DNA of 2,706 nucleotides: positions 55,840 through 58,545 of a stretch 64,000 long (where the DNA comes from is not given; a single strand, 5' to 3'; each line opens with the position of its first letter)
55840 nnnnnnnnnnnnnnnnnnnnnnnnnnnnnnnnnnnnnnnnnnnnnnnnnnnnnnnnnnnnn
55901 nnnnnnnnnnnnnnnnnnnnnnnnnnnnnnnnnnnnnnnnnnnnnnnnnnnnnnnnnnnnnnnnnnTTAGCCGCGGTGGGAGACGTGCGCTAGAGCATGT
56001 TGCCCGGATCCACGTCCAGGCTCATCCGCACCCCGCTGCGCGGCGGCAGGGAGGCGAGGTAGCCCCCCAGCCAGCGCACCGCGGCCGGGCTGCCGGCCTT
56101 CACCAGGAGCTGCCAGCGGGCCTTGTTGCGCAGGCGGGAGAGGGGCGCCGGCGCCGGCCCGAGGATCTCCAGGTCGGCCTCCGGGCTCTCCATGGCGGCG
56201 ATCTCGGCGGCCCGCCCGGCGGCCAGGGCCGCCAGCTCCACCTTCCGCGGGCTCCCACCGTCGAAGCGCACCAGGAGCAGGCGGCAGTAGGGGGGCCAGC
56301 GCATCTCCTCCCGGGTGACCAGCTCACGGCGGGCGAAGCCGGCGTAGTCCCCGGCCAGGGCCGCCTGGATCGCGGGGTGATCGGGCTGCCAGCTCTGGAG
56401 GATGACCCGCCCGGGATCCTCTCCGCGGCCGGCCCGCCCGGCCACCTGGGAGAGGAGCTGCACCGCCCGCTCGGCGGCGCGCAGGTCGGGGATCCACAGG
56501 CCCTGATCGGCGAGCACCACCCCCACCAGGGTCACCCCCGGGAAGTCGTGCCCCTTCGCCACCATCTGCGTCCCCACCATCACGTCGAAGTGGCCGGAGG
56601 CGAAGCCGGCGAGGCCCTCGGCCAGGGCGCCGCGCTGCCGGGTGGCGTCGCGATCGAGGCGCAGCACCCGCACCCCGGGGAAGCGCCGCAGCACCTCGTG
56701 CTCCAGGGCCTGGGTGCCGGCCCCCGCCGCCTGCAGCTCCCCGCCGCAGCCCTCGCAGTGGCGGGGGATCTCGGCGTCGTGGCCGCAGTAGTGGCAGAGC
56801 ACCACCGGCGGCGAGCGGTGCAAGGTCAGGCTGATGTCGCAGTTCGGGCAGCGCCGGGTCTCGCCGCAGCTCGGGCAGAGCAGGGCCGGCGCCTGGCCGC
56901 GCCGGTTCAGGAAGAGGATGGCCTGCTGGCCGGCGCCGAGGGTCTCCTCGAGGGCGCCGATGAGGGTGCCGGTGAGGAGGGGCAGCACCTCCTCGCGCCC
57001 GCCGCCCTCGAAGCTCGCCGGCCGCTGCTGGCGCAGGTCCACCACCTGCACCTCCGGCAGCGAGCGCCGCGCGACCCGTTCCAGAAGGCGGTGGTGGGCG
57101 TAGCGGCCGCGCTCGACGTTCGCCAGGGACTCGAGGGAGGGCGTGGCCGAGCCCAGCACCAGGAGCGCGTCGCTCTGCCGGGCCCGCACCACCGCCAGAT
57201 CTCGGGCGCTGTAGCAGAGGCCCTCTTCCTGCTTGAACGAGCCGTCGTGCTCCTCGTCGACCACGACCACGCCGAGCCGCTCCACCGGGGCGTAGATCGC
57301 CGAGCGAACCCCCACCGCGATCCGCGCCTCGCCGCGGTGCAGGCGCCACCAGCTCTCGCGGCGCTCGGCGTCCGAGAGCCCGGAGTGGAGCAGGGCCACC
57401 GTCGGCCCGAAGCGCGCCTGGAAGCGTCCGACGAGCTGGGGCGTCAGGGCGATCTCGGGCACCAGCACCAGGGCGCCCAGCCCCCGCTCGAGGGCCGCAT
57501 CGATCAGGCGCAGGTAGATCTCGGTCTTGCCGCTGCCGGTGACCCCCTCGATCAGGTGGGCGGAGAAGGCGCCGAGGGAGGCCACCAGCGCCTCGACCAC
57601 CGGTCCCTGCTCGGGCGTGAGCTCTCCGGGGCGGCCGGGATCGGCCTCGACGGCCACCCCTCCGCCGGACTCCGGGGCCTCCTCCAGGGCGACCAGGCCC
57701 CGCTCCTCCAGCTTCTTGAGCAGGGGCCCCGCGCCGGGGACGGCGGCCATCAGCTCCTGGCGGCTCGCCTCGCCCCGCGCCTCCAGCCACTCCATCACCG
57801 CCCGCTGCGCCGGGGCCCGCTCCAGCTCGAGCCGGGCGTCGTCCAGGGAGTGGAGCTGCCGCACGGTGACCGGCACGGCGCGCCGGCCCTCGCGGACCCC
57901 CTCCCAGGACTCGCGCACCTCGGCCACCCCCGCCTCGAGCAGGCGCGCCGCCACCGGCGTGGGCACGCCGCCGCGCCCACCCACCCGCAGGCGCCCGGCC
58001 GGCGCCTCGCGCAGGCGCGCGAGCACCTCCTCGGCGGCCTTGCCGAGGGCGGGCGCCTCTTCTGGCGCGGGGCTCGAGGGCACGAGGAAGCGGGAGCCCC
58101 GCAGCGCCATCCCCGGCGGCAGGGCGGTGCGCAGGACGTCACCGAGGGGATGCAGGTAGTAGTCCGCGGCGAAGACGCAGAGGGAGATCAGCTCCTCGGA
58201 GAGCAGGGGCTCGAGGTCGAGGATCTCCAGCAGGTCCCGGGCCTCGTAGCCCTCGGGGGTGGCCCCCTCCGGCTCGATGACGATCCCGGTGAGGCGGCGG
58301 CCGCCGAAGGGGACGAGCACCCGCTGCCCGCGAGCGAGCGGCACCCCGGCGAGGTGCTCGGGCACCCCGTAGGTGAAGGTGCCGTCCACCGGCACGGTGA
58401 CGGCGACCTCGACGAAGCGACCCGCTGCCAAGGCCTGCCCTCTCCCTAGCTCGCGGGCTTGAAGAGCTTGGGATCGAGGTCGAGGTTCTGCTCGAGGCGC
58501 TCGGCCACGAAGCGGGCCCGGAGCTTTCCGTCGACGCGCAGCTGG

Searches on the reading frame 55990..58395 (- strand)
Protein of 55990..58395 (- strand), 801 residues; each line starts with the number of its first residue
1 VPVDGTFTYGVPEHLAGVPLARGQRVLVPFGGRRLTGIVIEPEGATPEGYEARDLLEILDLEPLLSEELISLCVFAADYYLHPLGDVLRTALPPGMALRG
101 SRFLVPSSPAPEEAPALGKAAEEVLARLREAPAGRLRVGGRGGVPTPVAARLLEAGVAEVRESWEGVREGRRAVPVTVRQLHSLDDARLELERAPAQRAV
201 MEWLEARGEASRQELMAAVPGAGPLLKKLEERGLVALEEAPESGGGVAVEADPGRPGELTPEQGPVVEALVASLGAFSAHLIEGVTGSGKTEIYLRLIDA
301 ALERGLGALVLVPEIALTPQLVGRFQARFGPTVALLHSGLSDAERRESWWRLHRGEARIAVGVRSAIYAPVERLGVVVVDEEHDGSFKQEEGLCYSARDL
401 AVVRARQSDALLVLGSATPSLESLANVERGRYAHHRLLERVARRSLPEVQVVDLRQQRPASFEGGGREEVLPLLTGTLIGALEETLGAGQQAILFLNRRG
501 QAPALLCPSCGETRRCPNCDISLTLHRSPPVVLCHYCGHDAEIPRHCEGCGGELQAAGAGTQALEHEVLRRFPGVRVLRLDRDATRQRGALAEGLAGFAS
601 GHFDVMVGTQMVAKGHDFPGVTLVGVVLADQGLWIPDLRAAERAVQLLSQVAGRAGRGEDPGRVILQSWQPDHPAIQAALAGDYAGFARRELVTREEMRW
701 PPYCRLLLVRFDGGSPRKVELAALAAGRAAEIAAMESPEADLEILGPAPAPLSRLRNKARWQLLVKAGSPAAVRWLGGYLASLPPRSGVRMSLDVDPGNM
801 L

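Call 20: search_protein_families(library=pfam, proteins=[window:55990-58395:-], max_evalue=0.001)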
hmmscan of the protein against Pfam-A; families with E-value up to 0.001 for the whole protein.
window:55990-58395:- (801 aa): 6 families
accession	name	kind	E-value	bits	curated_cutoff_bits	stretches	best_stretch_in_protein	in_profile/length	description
PF17764.6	PriA_3primeBD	-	5.9e-25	87.4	22.7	1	2-93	7-96/96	3'DNA-binding domain (3'BD)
PF18074.6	PriA_C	-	5.4e-17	62.8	26.9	1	702-797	1-95/95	Primosomal protein N C-terminal domain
PF00270.35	DEAD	-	2.5e-15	57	26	1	280-425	17-165/167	DEAD/DEAH box helicase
PF04851.21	ResIII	-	2.1e-11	44.4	22.5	1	259-420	4-163/164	Type III restriction enzyme, res subunit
PF18319.7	Zn_ribbon_PriA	-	3.7e-10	40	26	1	516-539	1-24/27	PriA DNA helicase Cys-rich region (CRR) domain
PF00271.37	Helicase_C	-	3.6e-07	30.9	23.5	1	566-657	31-108/110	Helicase conserved C-terminal domain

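Call 29: find_homologous_proteins(query=window:55990-58395:-, max_evalue=1e-20)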
Query window:55990-58395:- (801 aa): 8000 proteins with E <= 1e-20 among 8000 candidates; the best 120 are listed.
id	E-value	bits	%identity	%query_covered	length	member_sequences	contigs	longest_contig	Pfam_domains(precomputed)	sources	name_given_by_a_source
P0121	0.0e+0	1757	100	100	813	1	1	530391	PF17764.7,PF00270.36,PF00271.38,PF18319.8,PF18074.7,PF04851.22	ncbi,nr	ncbi:MAG: primosomal protein N' [Deltaproteobacteria bacterium]|nr:primosomal protein N' [Deltaprote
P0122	3.0e-264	897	56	100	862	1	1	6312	PF17764.7,PF00270.36,PF00271.38,PF18319.8,PF18074.7,PF04851.22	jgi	-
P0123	2.9e-260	884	55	100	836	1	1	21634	PF17764.7,PF00270.36,PF00271.38,PF18319.8,PF18074.7,PF04851.22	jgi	jgi:primosomal protein N' (replication factor Y) (superfamily II helicase)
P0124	3.1e-252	858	55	100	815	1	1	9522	PF17764.7,PF00270.36,PF00271.38,PF18319.8,PF18074.7,PF04851.22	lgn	-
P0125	8.6e-246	836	56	100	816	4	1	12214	PF17764.7,PF00270.36,PF00271.38,PF18319.8,PF18074.7,PF04851.22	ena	-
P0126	5.5e-242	824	52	100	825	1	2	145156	PF17764.7,PF00270.36,PF00271.38,PF18319.8,PF18074.7,PF04851.22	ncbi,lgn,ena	-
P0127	1.2e-207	710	54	91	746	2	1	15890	PF00270.36,PF00271.38,PF18319.8,PF18074.7,PF04851.22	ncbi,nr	ncbi:MAG: primosomal protein N' [Deltaproteobacteria bacterium]|nr:MAG: primosomal protein N' [Delta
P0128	6.2e-203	695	54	76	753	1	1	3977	PF17764.7,PF00270.36,PF00271.38,PF18319.8,PF18074.7,PF04851.22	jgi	-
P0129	2.9e-202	692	53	76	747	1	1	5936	PF17764.7,PF00270.36,PF00271.38,PF18319.8,PF18074.7,PF04851.22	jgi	jgi:primosomal protein N' (replication factor Y)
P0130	4.8e-202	692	47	100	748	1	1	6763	PF17764.7,PF00270.36,PF00271.38,PF18319.8,PF18074.7,PF04851.22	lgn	-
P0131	1.6e-201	690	48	100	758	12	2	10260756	PF17764.7,PF00270.36,PF00271.38,PF18319.8,PF18074.7,PF04851.22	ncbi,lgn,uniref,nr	ncbi:replication restart helicase PriA [Stigmatella aurantiaca]|uniref:replication restart helicase 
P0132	2.1e-201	689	54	76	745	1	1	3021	PF17764.7,PF00270.36,PF00271.38,PF18319.8,PF18074.7,PF04851.22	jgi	jgi:primosomal protein N' (replication factor Y)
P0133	3.0e-201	689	48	100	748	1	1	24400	PF17764.7,PF00270.36,PF00271.38,PF18319.8,PF18074.7,PF04851.22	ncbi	-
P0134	5.1e-200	685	53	76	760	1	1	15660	PF17764.7,PF00270.36,PF13604.13,PF00271.38,PF18319.8,PF18074.7,PF04851.22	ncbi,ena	-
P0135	4.0e-199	682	53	76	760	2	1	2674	PF17764.7,PF00270.36,PF00271.38,PF18319.8,PF18074.7,PF04851.22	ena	-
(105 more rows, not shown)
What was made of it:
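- Closest known: Alphaproteobacterial ALAS. Different: The host is Myxococcota rather than Alphaproteobacteria (call 29).
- PriA relatives are all Myxococcota (call 29).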
